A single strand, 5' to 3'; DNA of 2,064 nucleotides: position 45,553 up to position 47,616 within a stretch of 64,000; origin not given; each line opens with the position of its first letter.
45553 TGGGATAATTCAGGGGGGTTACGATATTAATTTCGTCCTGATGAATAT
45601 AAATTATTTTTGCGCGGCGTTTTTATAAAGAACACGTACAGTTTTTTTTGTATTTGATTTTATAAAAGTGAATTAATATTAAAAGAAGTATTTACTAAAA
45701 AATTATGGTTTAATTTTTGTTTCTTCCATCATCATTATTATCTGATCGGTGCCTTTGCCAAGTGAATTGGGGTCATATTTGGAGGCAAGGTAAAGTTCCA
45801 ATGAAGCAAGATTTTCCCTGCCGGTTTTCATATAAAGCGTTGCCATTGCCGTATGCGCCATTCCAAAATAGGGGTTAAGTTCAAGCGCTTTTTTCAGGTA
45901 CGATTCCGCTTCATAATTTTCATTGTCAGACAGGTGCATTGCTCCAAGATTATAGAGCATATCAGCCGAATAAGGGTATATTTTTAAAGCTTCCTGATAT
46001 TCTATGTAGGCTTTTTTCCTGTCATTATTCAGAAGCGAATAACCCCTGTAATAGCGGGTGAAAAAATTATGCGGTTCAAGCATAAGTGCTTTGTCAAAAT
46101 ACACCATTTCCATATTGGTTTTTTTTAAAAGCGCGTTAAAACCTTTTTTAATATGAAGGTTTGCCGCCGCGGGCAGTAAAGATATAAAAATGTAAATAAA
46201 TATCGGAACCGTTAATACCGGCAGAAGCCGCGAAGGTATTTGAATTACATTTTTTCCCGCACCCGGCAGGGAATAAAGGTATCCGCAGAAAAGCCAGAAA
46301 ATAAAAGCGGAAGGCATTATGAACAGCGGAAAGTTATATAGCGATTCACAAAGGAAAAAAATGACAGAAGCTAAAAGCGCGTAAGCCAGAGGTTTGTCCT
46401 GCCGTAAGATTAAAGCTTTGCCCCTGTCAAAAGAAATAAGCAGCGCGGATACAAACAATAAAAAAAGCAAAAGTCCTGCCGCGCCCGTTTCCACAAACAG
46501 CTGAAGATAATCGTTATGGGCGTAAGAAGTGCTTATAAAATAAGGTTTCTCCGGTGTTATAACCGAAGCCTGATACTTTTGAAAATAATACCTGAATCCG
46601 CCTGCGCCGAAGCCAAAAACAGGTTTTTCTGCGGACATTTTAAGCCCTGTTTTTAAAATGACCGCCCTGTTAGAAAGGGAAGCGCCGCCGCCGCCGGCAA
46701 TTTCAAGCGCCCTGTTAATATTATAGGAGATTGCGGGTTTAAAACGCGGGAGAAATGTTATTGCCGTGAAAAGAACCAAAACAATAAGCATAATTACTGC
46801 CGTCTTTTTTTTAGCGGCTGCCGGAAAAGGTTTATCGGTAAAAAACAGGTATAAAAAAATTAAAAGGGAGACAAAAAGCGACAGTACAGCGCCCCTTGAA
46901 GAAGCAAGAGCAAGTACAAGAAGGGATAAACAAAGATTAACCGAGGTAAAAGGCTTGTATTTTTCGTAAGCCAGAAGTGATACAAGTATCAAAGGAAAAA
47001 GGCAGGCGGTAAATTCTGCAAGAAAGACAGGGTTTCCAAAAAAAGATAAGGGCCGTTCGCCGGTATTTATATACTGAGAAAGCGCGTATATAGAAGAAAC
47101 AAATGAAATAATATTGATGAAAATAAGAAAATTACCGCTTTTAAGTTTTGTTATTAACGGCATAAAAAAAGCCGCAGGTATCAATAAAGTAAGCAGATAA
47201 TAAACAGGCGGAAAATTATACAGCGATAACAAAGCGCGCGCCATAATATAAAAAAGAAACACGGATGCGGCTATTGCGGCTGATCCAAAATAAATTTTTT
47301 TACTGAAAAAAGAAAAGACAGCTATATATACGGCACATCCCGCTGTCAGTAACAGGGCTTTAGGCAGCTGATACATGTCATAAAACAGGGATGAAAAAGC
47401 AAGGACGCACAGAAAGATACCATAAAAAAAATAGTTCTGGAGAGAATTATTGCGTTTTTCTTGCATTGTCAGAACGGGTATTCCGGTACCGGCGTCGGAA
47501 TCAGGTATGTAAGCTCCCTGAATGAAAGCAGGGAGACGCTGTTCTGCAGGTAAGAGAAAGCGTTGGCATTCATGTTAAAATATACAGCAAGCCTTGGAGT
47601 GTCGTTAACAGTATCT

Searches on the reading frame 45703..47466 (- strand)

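Call 22: search_protein_families(library=pfam, proteins=[window:45703-47466:-])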
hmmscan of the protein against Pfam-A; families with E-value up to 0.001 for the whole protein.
window:45703-47466:- (587 aa): 8 families
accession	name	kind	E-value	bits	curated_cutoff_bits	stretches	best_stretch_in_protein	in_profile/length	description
PF04932.20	Wzy_C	-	1.2e-21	77.5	31.7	1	178-336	3-149/149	O-Antigen ligase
PF13431.12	TPR_17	-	5.7e-08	32.9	24.4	0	524-551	2-29/34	Tetratricopeptide repeat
PF00515.34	TPR_1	-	1.4e-06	28.3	27.8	1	501-533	1-33/34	Tetratricopeptide repeat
PF07719.23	TPR_2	-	1.6e-05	25.1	27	0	503-532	3-32/34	Tetratricopeptide repeat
PF13181.12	TPR_8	-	3.4e-05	24.1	25.7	0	501-532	1-32/34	Tetratricopeptide repeat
PF14559.12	TPR_19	-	0.00029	21.6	25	0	519-567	9-57/68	Tetratricopeptide repeat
PF13414.12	TPR_11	-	0.00044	20.3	26.8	0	489-511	16-38/42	TPR repeat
PF13428.12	TPR_14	-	0.00091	20.1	23.5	0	503-543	3-43/44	Tetratricopeptide repeat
